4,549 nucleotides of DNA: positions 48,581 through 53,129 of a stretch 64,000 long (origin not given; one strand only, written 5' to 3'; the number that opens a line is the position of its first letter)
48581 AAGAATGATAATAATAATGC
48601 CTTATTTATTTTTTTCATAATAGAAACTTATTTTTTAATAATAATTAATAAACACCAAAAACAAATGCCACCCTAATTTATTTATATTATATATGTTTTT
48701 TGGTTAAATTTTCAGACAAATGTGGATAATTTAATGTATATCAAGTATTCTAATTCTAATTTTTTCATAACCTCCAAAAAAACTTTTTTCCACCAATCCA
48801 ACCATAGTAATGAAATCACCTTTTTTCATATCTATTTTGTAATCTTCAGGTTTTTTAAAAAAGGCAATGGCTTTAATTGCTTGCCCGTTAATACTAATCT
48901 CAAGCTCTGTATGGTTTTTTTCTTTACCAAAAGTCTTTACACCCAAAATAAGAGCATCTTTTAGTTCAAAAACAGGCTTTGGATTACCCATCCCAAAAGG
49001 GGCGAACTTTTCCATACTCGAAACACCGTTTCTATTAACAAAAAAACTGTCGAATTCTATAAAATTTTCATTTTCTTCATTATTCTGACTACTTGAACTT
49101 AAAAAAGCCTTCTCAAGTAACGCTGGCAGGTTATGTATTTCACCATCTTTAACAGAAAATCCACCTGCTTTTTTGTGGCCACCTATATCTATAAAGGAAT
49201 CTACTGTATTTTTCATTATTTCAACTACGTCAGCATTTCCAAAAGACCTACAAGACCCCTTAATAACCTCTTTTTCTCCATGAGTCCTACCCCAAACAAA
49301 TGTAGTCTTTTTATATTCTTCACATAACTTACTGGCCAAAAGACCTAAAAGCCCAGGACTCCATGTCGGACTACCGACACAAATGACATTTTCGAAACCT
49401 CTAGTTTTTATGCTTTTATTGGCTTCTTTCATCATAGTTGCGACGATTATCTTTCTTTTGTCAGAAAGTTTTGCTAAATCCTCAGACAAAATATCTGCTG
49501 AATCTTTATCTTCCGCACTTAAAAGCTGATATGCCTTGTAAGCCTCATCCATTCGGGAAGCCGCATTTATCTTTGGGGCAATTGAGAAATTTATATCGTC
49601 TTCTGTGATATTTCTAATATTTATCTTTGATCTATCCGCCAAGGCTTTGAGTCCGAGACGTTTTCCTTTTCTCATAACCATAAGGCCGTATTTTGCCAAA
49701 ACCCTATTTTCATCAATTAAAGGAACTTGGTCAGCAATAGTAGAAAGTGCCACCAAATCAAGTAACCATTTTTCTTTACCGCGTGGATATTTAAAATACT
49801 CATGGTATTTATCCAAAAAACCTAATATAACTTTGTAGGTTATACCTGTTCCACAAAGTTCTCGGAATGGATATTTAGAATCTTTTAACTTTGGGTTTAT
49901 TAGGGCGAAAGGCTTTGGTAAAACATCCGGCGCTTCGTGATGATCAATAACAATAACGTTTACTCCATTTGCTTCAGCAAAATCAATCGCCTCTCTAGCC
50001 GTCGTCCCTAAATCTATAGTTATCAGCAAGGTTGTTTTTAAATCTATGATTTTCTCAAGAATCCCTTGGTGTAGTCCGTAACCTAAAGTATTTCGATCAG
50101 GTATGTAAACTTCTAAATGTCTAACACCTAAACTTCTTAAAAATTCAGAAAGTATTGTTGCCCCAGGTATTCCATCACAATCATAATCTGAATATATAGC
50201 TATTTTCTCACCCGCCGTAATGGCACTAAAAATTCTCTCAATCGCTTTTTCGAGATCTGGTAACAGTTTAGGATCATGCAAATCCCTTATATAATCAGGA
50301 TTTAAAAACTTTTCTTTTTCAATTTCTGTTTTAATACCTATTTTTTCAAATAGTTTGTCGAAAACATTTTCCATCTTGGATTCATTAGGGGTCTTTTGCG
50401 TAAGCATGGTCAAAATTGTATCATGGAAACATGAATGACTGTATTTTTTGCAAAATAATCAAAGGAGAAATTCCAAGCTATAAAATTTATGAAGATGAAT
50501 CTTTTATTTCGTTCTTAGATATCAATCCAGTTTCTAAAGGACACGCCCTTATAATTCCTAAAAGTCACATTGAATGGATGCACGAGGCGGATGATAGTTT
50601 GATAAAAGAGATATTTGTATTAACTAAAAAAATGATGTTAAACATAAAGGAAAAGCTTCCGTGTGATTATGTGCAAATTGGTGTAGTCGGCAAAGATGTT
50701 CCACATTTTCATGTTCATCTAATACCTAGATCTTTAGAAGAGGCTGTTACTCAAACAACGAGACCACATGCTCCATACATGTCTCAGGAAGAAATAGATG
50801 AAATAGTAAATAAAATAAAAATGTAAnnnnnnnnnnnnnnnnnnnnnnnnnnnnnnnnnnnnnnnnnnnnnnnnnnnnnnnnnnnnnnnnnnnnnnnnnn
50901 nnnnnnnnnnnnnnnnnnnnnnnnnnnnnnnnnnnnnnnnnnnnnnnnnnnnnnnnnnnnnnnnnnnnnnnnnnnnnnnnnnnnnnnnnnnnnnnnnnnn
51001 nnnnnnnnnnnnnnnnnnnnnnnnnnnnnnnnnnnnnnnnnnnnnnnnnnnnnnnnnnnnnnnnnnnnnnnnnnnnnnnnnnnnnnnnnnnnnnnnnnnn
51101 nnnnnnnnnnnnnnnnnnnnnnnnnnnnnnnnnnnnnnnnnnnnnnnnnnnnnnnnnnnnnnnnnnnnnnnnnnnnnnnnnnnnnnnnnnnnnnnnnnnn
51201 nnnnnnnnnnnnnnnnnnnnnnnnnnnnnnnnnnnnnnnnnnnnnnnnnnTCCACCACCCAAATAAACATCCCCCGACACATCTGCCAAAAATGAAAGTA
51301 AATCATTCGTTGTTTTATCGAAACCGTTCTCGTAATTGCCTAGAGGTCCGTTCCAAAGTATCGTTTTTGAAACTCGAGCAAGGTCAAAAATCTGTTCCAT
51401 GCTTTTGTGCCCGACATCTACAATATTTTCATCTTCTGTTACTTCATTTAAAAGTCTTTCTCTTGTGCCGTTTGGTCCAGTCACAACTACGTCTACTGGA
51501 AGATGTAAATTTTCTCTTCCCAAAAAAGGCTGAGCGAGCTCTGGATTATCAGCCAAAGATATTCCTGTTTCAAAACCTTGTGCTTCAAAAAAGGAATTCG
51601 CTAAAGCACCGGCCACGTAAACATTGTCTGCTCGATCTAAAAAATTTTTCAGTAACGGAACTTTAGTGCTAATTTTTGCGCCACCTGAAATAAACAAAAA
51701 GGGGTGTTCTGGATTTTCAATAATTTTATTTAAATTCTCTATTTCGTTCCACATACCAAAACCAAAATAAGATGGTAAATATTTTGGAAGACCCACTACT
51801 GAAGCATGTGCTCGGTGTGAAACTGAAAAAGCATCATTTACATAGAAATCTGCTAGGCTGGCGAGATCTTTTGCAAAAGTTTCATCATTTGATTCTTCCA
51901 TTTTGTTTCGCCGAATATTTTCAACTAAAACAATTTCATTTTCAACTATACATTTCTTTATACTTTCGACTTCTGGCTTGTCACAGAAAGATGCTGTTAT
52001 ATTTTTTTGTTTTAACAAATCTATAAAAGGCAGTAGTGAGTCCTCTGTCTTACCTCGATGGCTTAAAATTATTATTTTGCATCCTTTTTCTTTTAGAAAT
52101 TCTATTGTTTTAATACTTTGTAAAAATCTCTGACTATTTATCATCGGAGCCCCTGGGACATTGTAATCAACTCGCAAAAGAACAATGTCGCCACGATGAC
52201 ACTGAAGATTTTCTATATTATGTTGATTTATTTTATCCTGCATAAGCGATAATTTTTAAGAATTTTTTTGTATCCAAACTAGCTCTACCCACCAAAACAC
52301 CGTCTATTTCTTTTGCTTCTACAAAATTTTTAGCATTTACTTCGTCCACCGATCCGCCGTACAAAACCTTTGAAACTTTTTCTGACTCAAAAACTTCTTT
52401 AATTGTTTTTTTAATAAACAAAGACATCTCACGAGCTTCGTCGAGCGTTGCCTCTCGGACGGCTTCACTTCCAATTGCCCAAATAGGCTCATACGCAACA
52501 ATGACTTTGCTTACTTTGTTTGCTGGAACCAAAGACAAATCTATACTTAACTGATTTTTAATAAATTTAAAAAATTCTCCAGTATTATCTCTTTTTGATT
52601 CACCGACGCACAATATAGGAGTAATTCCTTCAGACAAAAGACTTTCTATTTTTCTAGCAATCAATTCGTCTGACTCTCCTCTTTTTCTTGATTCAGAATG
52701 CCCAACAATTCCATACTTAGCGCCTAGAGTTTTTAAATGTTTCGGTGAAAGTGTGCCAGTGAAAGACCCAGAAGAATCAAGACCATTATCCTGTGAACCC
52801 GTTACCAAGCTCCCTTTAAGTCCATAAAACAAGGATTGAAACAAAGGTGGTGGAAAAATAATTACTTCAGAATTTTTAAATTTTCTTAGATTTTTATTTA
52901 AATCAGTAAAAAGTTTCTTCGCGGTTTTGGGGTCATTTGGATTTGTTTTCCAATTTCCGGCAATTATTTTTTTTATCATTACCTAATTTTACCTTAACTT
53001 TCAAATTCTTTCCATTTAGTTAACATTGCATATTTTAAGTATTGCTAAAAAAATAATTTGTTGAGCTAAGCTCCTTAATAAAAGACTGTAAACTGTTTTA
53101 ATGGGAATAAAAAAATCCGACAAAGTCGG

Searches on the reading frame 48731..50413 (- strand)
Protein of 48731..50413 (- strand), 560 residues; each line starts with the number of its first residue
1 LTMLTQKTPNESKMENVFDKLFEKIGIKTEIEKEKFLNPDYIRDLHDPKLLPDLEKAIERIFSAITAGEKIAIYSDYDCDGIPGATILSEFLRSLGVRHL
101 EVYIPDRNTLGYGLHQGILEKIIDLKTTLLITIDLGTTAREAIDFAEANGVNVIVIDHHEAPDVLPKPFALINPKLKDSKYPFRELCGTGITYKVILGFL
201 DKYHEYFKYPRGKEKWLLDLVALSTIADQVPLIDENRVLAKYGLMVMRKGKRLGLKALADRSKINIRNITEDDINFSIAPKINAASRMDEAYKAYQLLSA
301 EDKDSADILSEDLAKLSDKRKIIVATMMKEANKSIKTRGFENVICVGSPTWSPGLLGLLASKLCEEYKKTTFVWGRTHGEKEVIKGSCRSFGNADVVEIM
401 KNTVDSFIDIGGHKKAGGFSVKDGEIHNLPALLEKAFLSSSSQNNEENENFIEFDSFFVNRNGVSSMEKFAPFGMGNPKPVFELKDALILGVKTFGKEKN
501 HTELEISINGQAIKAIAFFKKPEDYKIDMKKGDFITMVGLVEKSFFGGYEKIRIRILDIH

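Call 36: search_protein_families(library=pfam, proteins=[window:48731-50413:-], max_evalue=0.00001)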
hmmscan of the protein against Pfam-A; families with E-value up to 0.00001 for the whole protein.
window:48731-50413:- (560 aa): 3 families
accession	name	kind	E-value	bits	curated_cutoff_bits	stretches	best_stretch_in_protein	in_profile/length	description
PF01368.27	DHH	-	3.1e-19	69.9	28.1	1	70-223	1-123/125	DHH family, N-terminal domain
PF17768.7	RecJ_OB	-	2.8e-18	66.4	27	1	460-558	11-107/107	RecJ OB domain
PF02272.25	DHHA1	-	9.6e-10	39.3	25.9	1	347-435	8-95/102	DHHA1 domain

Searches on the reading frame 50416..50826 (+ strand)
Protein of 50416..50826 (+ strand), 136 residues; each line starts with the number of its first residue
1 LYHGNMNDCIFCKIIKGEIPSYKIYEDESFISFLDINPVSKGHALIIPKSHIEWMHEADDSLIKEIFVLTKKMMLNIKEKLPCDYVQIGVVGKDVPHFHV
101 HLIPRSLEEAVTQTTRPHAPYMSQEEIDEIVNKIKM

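Call 82: search_protein_families(library=pfam, proteins=[window:50416-50826:+], max_evalue=0.001)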
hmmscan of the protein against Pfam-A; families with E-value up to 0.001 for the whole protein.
window:50416-50826:+ (136 aa): 3 families
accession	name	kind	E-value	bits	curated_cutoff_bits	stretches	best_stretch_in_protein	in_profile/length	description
PF01230.28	HIT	-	3e-20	73.1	21.5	1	16-105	1-95/98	HIT domain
PF11969.13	DcpS_C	-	5.3e-16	59.6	24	1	9-109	2-106/114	Scavenger mRNA decapping enzyme C-term binding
PF04677.20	CwfJ_C_1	-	0.00014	22.1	21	1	30-105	36-109/122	Protein similar to CwfJ C-terminus 1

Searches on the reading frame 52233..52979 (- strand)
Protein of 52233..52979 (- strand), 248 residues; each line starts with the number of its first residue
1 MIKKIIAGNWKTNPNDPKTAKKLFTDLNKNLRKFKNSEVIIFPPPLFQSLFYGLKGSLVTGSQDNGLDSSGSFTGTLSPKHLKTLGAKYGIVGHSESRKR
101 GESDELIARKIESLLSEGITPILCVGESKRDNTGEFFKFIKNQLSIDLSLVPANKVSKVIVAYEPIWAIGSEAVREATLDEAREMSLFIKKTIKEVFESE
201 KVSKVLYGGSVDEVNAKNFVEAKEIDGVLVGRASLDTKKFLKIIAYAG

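Call 82: search_protein_families(library=pfam, proteins=[window:52233-52979:-], max_evalue=0.001)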
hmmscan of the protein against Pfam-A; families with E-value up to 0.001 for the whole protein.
window:52233-52979:- (248 aa): 1 family
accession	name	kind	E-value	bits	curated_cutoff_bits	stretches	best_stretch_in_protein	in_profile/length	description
PF00121.24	TIM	-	4.1e-65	220.1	20.1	1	4-246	1-244/245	Triosephosphate isomerase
